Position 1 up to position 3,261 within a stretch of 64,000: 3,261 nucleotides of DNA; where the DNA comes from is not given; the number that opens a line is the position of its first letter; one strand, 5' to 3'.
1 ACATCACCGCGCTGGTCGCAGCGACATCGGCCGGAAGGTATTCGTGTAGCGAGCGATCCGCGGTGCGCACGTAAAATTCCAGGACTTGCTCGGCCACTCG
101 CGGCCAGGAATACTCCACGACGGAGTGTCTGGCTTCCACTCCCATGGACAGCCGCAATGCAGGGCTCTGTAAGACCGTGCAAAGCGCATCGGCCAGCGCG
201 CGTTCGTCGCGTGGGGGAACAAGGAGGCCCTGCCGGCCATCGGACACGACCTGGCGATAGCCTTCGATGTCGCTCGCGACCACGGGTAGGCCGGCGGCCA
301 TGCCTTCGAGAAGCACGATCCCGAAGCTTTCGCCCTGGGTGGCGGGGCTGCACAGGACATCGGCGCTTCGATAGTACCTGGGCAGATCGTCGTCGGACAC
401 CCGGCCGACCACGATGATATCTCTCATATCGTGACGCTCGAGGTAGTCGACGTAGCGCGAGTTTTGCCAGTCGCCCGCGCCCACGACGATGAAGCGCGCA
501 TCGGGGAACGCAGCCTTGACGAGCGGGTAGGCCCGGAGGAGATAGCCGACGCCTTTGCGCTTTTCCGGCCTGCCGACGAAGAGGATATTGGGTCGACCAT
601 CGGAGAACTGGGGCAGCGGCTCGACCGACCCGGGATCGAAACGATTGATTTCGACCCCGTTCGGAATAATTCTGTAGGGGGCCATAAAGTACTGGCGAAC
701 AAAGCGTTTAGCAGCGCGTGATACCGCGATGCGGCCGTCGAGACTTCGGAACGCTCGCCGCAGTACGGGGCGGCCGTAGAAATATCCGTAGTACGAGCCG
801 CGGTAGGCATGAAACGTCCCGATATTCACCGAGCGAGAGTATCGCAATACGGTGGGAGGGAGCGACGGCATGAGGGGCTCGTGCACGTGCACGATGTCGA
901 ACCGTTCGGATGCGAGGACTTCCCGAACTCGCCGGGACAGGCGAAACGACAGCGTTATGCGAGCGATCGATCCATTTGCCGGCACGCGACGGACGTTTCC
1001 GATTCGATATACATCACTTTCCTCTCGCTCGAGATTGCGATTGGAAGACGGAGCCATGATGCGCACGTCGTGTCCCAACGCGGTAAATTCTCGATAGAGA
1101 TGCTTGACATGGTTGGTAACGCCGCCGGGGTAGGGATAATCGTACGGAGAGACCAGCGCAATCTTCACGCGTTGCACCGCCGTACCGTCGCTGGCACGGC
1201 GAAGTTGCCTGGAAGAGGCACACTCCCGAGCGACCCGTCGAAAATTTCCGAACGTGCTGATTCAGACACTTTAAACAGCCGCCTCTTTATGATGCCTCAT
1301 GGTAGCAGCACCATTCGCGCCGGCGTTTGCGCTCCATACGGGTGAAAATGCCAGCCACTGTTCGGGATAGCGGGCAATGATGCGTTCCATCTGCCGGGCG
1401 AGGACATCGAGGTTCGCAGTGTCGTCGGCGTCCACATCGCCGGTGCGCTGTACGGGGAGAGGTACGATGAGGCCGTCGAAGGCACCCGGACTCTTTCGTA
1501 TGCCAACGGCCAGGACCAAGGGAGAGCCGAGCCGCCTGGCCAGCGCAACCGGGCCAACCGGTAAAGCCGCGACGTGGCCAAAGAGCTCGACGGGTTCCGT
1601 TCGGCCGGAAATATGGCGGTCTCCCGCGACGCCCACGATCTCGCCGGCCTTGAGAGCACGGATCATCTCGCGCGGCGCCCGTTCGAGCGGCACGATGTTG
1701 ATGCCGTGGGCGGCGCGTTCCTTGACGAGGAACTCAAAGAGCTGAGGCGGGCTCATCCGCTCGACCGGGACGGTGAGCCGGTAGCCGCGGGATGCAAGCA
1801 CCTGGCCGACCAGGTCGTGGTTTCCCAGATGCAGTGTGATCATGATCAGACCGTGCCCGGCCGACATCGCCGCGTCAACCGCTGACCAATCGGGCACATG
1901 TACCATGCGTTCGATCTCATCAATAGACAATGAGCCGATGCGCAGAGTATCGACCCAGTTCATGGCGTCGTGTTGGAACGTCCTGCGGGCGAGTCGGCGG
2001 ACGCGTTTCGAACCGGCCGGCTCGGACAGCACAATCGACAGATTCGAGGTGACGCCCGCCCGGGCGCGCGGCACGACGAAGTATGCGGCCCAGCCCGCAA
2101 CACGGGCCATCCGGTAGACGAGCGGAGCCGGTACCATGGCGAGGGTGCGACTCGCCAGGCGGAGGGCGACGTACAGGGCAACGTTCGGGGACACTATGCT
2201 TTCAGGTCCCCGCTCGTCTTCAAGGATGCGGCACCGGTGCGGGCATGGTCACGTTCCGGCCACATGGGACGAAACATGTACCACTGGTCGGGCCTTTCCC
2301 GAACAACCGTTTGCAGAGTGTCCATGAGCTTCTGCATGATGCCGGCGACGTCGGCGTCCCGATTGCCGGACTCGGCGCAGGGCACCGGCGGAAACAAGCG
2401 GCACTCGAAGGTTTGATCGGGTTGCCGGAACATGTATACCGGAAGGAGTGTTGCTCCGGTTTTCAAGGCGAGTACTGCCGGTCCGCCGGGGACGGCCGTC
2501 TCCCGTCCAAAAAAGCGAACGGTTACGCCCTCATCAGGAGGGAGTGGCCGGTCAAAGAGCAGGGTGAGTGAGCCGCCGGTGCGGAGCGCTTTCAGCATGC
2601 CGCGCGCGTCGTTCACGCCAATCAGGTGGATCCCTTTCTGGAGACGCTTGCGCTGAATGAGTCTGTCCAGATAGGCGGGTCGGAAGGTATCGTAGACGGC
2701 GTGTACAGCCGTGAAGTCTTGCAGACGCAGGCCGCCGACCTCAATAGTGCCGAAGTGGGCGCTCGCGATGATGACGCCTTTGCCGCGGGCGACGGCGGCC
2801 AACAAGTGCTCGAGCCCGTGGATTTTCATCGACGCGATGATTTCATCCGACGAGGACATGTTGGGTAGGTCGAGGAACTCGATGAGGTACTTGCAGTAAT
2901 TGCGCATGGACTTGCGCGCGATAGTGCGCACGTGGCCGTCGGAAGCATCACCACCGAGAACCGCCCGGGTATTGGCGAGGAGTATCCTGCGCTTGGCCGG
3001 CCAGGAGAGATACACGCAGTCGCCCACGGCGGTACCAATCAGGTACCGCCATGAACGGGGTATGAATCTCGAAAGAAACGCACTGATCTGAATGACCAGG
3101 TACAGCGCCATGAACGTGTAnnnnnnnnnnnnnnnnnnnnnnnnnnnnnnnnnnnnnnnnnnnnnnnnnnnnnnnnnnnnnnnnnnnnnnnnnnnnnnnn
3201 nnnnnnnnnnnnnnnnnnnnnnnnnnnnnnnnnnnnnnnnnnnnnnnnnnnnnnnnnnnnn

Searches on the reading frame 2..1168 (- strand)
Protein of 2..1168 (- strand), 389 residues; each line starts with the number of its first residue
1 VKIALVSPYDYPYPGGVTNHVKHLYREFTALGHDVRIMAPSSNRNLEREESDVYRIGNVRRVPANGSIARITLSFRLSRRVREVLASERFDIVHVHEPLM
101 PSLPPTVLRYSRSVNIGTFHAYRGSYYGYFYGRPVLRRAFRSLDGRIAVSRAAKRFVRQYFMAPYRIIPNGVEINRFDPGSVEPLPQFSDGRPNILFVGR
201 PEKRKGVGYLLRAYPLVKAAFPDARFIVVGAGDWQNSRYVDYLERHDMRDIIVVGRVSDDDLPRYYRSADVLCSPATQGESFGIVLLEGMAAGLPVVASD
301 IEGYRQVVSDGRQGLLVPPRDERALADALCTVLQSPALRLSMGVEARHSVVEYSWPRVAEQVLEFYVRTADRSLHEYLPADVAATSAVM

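Call 76: search_solved_structures(query=window:2-1168:-, max_evalue=0.00001)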
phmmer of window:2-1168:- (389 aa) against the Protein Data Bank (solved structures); distinct sequences matched with E-value up to 0.00001: 70 (the best 60 are shown).
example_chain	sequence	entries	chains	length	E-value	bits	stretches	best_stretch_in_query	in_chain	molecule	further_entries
4n9w_A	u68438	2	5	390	1.8e-60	208.2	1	1-369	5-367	GDP-mannose-dependent alpha-(1-2)-phosphatidylinositol mannosyltransferase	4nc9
2gej_A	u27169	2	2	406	2.1e-60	208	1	1-369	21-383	PHOSPHATIDYLINOSITOL MANNOSYLTRANSFERASE (PimA)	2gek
6kih_A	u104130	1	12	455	6.3e-24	87.9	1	144-369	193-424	Tll1590 protein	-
3okc_A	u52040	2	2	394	2.4e-21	79.4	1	103-364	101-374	GDP-mannose-dependent alpha-(1-6)-phosphatidylinositol monomannoside mannosyltransferase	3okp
3oka_A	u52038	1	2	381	3.3e-21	78.9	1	103-362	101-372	GDP-mannose-dependent alpha-(1-6)-phosphatidylinositol monomannoside mannosyltransferase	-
3c4q_A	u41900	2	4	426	1.1e-17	67.3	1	194-366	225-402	Predicted glycosyltransferases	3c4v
3c48_A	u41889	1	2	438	1.2e-17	67.2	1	194-366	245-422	Predicted glycosyltransferases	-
3fro_A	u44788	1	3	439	6.2e-17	64.9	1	193-374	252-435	GlgA glycogen synthase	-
2bis_A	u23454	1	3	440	6.2e-17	64.9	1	193-374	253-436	GLGA GLYCOGEN SYNTHASE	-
7qsg_A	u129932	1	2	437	1.1e-16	64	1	94-369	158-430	D-inositol 3-phosphate glycosyltransferase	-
6tvp_A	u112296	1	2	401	1.3e-16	63.9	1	128-368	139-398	Alpha-maltose-1-phosphate synthase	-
3l01_A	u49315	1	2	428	2e-15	59.9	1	193-366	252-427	GlgA glycogen synthase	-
8dvz_A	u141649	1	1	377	4.7e-14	55.4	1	164-375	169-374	N, N'-diacetylbacillosaminyl-diphospho-undecaprenol alpha-1,3-N-acetylgalactosaminyltransf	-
8dqd_A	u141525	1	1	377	3.2e-13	52.7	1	164-375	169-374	N, N'-diacetylbacillosaminyl-diphospho-undecaprenol alpha-1,3-N-acetylgalactosaminyltransf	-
5i45_A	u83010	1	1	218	4.1e-13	52.3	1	191-368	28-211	Glycosyl transferases group 1 family protein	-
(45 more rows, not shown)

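Call 77: search_protein_families(library=ncbifam, proteins=[window:2-1168:-], max_evalue=0.00001)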
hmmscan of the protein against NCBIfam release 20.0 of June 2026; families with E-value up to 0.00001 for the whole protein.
window:2-1168:- (389 aa): 33 families (the best 25 are shown)
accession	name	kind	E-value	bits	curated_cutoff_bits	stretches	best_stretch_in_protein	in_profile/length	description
TIGR04047.1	MSMEG_0565_glyc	hypoth_equivalog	3e-36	125.3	259.85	1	15-367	13-372/373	MSMEG_0565 family glycosyltransferase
TIGR04063.1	stp3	hypoth_equivalog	1.8e-27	96.3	442.05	1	166-366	183-392/397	TIGR04063 family PEP-CTERM/XrtA system glycosyltransferase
NF041876.1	EPS_EpsE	equivalog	3.3e-27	95.8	400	1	154-352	177-378/389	exopolysaccharide biosynthesis GT4 family glycosyltransferase EpsE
TIGR03449.1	mycothiol_MshA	equivalog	8.8e-26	90.7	462.5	1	154-369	177-403/406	D-inositol-3-phosphate glycosyltransferase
TIGR02149.1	glgA_Coryne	subfamily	5.7e-25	88.3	302.4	1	135-367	137-388/391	glycogen synthase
TIGR03088.1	stp2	hypoth_equivalog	6.9e-25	87.9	409.05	1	135-367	128-371/374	TIGR03088 family PEP-CTERM/XrtA system glycosyltransferase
NF049988.1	MGlcDAGSynMgs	equivalog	6.7e-23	81.7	400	1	195-367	216-385/398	alpha-monoglucosyldiacylglycerol synthase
TIGR04157.1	glyco_rSAM_CFB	subfamily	1.3e-20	73.8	400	1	188-340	223-371/406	TIGR04157 family glycosyltransferase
TIGR03999.1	thiol_BshA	equivalog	4.4e-19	68.7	273.7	1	12-368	9-372/375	N-acetyl-alpha-D-glucosaminyl L-malate synthase BshA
NF053787.1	GlcN_PG_synth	equivalog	1.4e-18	66.9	480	1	136-368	137-358/361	N-acetylglucosaminyl phosphatidylglycerol synthase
NF038295.1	EPS_HpsP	equivalog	5.4e-17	61.9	550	1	166-367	179-385/388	hormogonium polysaccharide biosynthesis glycosyltransferase HpsP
NF038229.1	Glyco4_Geo_Pelo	equivalog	9e-17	61.1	400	1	164-367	134-334/338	GPMC system family 4 glycosyltransferase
TIGR03087.1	stp1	hypoth_equivalog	1.3e-16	60.7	316.65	1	166-363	199-391/397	TIGR03087 family PEP-CTERM/XrtA system glycosyltransferase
NF050056.1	ProtGlycPglH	equivalog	1.4e-14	54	600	1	194-365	181-349/354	GalNAc-alpha-(1->4)-GalNAc-alpha-(1->3)-diNAcBac-PP-undecaprenol alpha-1,4-N-acetyl-D-galactosaminyltransferase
NF012028.0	PRK15484.1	subfamily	3.9e-14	52.5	618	1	153-362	150-371/380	lipopolysaccharide N-acetylglucosaminyltransferase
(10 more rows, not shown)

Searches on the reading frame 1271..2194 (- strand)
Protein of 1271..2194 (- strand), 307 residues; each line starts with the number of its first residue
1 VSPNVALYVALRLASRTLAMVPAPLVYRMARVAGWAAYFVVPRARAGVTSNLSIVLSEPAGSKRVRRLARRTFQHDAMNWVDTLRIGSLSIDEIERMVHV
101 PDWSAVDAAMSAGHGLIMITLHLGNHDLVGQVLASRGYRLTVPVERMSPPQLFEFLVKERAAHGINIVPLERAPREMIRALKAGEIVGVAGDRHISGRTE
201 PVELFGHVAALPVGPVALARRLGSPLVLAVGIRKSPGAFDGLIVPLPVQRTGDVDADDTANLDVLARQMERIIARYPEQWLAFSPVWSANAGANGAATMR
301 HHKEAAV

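Call 9: search_protein_families(library=pfam, proteins=[window:1271-2194:-], max_evalue=0.001)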
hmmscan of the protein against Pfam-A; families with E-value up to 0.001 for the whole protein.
window:1271-2194:- (307 aa): 1 family
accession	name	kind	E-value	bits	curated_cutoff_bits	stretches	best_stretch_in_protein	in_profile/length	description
PF03279.18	Lip_A_acyltrans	-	2.8e-31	109.3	22.3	1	15-287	23-293/295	Bacterial lipid A biosynthesis acyltransferase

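Call 77: search_protein_families(library=ncbifam, proteins=[window:1271-2194:-], max_evalue=0.00001)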
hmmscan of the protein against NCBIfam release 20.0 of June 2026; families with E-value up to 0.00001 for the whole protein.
window:1271-2194:- (307 aa): 13 families
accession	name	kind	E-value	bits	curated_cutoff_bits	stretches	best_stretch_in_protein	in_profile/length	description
NF005919.0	PRK07920.1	equivalog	5.1e-37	127.6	209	1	9-302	13-308/311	phosphatidylinositol mannoside acyltransferase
NF006487.0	PRK08905.1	equivalog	9e-24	84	281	1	12-281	4-267/290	lysophospholipid acyltransferase family protein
NF006270.0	PRK08419.1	equivalog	6.4e-23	81.5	248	1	12-283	11-284/298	lipid A biosynthesis lauroyl acyltransferase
TIGR02207.1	lipid_A_htrB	subfamily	6.8e-16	58.5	297.8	1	17-281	24-285/303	LpxL/LpxP family Kdo(2)-lipid IV(A) lauroyl/palmitoleoyl acyltransferase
NF006438.0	PRK08734.1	equivalog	2.2e-13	49.9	363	1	3-280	3-278/305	lauroyl acyltransferase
NF004191.0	PRK05646.1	equivalog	1.7e-12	47.2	491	1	18-282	28-290/310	lipid A biosynthesis lauroyl acyltransferase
NF005340.0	PRK06860.1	subfamily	2.8e-12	46.5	398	1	17-281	30-291/309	lipid A biosynthesis lauroyl acyltransferase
NF004569.0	PRK05906.1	equivalog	3.9e-12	45.7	439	1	164-287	189-312/454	lipid A biosynthesis lauroyl acyltransferase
NF006437.0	PRK08733.1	equivalog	3.7e-11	42.7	540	1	6-281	20-288/306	LpxL/LpxP family Kdo(2)-lipid IV(A) lauroyl/palmitoleoyl acyltransferase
NF005399.0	PRK06946.1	subfamily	5.5e-11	42.2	343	1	16-217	15-214/294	lipid A biosynthesis lauroyl acyltransferase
NF005952.0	PRK08025.1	equivalog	3.8e-08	32.8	517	1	19-282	30-289/306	kdo(2)-lipid IV(A) palmitoleoyltransferase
NF005120.0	PRK06553.1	equivalog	1.7e-07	30.9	273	1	111-287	129-306/308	lipid A biosynthesis lauroyl acyltransferase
NF004190.0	PRK05645.1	equivalog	5.8e-06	25.6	377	1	15-280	13-277/295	lysophospholipid acyltransferase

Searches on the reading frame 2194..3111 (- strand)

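Call 9: search_protein_families(library=pfam, proteins=[window:2194-3111:-], max_evalue=0.001)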
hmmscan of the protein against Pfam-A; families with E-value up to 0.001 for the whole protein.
window:2194-3111:- (305 aa): 1 family
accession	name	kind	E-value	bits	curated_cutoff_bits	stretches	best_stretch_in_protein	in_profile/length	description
PF03279.18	Lip_A_acyltrans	-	1.1e-46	159.8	22.3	1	10-284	22-293/295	Bacterial lipid A biosynthesis acyltransferase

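Call 77: search_protein_families(library=ncbifam, proteins=[window:2194-3111:-], max_evalue=0.00001)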
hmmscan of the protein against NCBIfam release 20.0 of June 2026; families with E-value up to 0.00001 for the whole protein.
window:2194-3111:- (305 aa): 17 families
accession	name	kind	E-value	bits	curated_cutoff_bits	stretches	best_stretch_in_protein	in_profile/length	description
NF005919.0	PRK07920.1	equivalog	9.5e-44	149.7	209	1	14-291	22-300/311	phosphatidylinositol mannoside acyltransferase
NF006270.0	PRK08419.1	equivalog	1e-38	133.3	248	1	6-282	9-286/298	lipid A biosynthesis lauroyl acyltransferase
TIGR02207.1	lipid_A_htrB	subfamily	2.3e-25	89.6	297.8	1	3-278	15-285/303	LpxL/LpxP family Kdo(2)-lipid IV(A) lauroyl/palmitoleoyl acyltransferase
NF006437.0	PRK08733.1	equivalog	1.9e-23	83.1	540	1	4-279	22-289/306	LpxL/LpxP family Kdo(2)-lipid IV(A) lauroyl/palmitoleoyl acyltransferase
NF005120.0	PRK06553.1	equivalog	9.8e-21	74.4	273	1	40-284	59-306/308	lipid A biosynthesis lauroyl acyltransferase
NF006432.0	PRK08706.1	equivalog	1.2e-19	70.7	384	1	11-281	8-275/289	lipid A biosynthesis lauroyl acyltransferase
NF006487.0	PRK08905.1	equivalog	1.2e-18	67.2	281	1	11-277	8-266/290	lysophospholipid acyltransferase family protein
NF005340.0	PRK06860.1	subfamily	8.5e-18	64.6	398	1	11-278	29-291/309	lipid A biosynthesis lauroyl acyltransferase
NF004191.0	PRK05646.1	equivalog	4.2e-17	62.3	491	1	13-281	27-292/310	lipid A biosynthesis lauroyl acyltransferase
NF005150.0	PRK06628.1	equivalog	4.8e-17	62.3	350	1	42-284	51-288/290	lipid A biosynthesis lauroyl acyltransferase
NF005399.0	PRK06946.1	subfamily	9.3e-17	61.2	343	1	7-281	11-280/294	lipid A biosynthesis lauroyl acyltransferase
NF006438.0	PRK08734.1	equivalog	6.3e-14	51.7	363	1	65-277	67-278/305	lauroyl acyltransferase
TIGR02208.1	lipid_A_msbB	equivalog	4e-13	49.3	336.05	1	16-278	29-288/305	lauroyl-Kdo(2)-lipid IV(A) myristoyltransferase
NF006507.0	PRK08943.1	subfamily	7.1e-13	48.3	337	1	4-278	28-298/322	lipid A biosynthesis (KDO)2-(lauroyl)-lipid IVA acyltransferase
NF005952.0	PRK08025.1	equivalog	8.2e-13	48.1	517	1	90-277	103-287/306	kdo(2)-lipid IV(A) palmitoleoyltransferase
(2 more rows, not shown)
